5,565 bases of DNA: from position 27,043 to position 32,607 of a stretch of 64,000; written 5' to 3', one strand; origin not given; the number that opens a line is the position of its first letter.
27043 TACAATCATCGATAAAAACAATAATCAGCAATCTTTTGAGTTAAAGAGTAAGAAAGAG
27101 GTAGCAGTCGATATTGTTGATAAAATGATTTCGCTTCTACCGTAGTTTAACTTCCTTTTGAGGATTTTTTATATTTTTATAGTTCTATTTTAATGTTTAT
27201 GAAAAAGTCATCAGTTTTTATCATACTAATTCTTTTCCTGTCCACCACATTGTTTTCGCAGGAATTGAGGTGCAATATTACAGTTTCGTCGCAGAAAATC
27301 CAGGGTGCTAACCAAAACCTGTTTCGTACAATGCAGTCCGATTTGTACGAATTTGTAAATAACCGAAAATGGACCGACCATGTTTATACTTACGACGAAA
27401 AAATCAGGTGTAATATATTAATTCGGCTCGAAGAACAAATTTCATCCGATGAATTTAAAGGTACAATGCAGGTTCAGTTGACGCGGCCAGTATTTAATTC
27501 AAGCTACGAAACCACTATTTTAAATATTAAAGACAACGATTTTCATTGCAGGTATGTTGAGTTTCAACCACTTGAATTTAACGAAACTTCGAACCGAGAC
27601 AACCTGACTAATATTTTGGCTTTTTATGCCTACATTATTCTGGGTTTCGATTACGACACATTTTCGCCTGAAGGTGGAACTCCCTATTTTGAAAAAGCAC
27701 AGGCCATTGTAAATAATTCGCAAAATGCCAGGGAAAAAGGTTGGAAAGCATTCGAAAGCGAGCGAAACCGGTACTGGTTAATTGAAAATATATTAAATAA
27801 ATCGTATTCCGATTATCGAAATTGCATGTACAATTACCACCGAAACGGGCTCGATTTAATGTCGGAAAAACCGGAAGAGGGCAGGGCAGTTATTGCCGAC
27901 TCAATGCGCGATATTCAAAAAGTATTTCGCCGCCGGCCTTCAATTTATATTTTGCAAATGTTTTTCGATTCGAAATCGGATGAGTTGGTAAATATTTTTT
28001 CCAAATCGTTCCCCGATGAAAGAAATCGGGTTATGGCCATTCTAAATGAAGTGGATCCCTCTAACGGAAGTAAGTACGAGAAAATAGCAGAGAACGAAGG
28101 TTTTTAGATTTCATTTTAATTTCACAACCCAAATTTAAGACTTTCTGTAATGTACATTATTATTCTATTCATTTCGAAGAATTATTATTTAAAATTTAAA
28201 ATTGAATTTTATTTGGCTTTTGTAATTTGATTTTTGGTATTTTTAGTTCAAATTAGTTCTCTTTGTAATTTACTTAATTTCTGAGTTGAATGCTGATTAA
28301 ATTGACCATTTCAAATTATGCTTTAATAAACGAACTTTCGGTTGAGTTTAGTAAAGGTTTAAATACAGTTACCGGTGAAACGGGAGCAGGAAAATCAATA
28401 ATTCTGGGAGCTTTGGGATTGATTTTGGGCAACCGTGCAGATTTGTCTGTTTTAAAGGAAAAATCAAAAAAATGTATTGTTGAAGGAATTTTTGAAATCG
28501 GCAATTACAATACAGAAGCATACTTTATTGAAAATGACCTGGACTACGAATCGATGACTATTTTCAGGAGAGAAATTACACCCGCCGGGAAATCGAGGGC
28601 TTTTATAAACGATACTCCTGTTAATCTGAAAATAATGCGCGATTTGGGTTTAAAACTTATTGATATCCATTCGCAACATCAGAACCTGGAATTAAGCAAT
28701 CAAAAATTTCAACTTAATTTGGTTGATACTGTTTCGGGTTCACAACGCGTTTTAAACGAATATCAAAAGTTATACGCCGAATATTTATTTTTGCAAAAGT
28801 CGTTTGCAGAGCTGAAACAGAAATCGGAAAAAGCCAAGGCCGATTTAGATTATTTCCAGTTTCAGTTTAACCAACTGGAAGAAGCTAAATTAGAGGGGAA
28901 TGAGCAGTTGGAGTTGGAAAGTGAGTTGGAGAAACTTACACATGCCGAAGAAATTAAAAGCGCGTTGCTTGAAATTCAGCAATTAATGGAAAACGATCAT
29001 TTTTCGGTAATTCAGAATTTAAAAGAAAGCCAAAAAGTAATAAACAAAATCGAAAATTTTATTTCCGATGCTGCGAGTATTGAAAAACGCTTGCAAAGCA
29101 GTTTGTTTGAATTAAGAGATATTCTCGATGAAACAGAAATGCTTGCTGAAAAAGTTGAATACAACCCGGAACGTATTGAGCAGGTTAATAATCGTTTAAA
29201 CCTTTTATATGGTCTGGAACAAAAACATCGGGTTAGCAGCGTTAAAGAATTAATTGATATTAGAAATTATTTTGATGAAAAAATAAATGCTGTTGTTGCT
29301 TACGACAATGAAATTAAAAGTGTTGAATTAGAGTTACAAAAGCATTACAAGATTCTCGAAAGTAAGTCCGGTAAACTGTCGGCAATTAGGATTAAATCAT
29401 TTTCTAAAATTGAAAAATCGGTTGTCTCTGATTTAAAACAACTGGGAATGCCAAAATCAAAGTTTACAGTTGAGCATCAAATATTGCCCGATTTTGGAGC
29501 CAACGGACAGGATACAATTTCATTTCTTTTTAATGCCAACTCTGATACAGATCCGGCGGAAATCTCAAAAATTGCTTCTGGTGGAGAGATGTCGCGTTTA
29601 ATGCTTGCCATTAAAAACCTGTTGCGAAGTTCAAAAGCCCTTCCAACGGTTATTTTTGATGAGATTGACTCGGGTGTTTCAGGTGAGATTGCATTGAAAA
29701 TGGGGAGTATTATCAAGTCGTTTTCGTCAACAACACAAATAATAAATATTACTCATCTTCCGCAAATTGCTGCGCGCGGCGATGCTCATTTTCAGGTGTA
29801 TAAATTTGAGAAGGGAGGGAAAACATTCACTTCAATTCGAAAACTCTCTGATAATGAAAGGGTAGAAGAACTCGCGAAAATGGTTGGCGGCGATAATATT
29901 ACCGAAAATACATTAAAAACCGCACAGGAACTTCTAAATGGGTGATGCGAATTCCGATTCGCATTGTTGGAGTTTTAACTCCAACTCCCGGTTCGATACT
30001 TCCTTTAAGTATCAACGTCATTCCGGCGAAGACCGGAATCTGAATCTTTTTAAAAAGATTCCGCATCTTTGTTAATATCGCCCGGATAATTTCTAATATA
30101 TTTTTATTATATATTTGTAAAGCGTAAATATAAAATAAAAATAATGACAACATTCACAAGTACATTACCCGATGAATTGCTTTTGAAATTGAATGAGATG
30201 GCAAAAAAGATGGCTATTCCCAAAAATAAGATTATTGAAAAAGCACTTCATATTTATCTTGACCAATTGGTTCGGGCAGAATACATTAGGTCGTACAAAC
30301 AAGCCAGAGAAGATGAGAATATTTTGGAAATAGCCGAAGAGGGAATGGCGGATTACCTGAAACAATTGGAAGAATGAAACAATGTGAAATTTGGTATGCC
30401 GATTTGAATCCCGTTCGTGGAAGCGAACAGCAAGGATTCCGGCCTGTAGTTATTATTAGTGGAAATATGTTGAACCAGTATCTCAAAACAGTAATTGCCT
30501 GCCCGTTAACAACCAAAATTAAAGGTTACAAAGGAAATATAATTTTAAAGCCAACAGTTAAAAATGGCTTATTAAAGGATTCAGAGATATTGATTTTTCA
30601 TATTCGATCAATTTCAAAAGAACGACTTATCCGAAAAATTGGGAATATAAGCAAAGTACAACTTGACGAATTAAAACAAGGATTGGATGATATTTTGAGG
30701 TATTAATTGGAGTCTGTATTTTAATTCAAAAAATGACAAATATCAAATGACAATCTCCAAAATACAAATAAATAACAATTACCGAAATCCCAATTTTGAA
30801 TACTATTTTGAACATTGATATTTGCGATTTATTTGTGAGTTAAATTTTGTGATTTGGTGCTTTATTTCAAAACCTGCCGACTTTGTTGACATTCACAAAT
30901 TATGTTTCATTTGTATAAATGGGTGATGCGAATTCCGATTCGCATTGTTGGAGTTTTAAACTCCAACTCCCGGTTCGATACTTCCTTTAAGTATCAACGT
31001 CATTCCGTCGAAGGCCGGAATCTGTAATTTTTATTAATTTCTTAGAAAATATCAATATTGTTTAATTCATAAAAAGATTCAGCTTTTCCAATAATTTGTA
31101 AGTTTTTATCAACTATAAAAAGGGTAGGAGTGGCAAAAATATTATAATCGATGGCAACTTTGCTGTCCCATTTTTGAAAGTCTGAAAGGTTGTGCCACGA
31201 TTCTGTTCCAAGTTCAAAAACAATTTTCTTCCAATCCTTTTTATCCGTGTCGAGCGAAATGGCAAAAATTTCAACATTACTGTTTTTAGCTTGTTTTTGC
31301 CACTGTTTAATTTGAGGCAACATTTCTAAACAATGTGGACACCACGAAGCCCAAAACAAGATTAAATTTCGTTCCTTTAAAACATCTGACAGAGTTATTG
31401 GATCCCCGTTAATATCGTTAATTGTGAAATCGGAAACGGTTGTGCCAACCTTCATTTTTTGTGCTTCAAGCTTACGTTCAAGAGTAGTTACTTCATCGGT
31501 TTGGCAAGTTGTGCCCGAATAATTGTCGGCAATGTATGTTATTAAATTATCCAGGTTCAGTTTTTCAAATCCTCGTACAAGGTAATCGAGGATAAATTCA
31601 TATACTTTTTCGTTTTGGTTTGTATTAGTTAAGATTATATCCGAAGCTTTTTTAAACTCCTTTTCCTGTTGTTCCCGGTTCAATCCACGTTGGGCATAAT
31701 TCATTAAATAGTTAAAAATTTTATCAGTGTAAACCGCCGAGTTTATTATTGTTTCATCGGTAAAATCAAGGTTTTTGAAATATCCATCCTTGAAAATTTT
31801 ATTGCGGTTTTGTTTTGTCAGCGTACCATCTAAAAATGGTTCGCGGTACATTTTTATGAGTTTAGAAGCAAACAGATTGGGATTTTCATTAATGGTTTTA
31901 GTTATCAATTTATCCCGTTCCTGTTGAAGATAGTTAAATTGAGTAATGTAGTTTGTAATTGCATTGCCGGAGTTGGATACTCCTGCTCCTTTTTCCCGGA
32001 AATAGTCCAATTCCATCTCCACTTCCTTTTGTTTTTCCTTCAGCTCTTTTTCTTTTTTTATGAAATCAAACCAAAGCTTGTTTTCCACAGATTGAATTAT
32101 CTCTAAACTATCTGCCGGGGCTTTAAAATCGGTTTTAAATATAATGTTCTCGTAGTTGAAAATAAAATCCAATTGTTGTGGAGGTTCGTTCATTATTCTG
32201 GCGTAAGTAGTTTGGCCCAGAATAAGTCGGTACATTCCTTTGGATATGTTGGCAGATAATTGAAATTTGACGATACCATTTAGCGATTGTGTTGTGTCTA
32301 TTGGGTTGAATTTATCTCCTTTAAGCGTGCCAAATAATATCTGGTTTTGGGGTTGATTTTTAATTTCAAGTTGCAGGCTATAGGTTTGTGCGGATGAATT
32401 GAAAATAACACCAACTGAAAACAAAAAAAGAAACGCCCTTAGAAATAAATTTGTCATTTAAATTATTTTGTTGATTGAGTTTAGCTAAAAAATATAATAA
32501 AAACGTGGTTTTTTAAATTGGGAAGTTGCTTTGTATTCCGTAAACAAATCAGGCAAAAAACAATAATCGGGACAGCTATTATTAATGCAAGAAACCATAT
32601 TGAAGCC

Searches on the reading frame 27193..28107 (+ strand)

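Call 61: search_protein_families(library=pfam, proteins=[window:27193-28107:+], max_evalue=0.00001)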
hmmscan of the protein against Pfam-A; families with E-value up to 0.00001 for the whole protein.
window:27193-28107:+ (304 aa): 1 family
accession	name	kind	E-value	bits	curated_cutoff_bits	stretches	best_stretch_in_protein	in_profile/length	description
PF16119.10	DUF4835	-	3.8e-110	367.8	25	1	23-298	1-276/276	Domain of unknown function (DUF4835)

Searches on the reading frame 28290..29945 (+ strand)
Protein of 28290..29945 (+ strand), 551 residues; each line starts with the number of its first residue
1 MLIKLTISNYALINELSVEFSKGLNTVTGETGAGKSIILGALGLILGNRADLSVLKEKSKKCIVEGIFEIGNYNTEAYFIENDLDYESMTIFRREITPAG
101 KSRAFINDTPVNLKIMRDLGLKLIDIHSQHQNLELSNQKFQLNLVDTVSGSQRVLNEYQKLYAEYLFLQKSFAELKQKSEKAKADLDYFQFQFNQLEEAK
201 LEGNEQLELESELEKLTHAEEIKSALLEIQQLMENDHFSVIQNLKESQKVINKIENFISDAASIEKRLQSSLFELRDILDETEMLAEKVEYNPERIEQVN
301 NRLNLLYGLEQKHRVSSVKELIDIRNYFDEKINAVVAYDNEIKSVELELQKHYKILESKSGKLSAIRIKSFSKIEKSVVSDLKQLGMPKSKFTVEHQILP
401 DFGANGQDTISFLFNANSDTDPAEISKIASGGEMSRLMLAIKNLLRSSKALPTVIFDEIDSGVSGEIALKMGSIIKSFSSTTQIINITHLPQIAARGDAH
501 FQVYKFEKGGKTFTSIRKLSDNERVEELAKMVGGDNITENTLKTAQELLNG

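Call 61: search_protein_families(library=pfam, proteins=[window:28290-29945:+], max_evalue=0.00001)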
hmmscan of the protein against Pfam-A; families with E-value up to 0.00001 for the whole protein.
window:28290-29945:+ (551 aa): 2 families
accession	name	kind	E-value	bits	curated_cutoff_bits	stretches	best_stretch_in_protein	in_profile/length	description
PF02463.25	SMC_N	-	1.9e-16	60.6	40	1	2-509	2-217/220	RecF/RecN/SMC N terminal domain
PF13476.12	AAA_23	-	2e-09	38.8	27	1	4-232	1-196/201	AAA domain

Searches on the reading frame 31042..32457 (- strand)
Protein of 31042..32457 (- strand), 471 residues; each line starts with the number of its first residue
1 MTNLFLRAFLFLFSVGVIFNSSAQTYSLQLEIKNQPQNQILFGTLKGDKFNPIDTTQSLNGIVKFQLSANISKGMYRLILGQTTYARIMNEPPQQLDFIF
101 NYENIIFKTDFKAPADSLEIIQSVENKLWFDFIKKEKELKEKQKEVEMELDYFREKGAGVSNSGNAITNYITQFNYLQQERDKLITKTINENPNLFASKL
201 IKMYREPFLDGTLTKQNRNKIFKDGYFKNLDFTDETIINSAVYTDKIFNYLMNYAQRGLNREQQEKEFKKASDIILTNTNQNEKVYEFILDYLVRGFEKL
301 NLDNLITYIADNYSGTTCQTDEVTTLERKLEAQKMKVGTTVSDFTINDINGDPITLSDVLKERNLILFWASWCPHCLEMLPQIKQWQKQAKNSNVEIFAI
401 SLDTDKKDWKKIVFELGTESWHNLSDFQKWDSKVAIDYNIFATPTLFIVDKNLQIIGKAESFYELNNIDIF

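Call 61: search_protein_families(library=pfam, proteins=[window:31042-32457:-], max_evalue=0.00001)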
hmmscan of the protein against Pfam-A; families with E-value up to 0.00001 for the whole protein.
window:31042-32457:- (471 aa): 5 families
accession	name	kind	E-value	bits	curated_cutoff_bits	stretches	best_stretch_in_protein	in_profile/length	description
PF00578.27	AhpC-TSA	-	4.6e-16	59.3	26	1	337-455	1-121/124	AhpC/TSA family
PF13905.12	Thioredoxin_8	-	1.4e-15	57.8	27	1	365-453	5-92/94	Thioredoxin-like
PF08534.16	Redoxin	-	1.6e-14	54.4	26.6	1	336-456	1-129/148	Redoxin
PF13098.12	Thioredoxin_2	-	8.9e-09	36.1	27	1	363-460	7-92/104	Thioredoxin-like domain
PF00085.26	Thioredoxin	-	4.2e-08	33.6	23.5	1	361-407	16-63/103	Thioredoxin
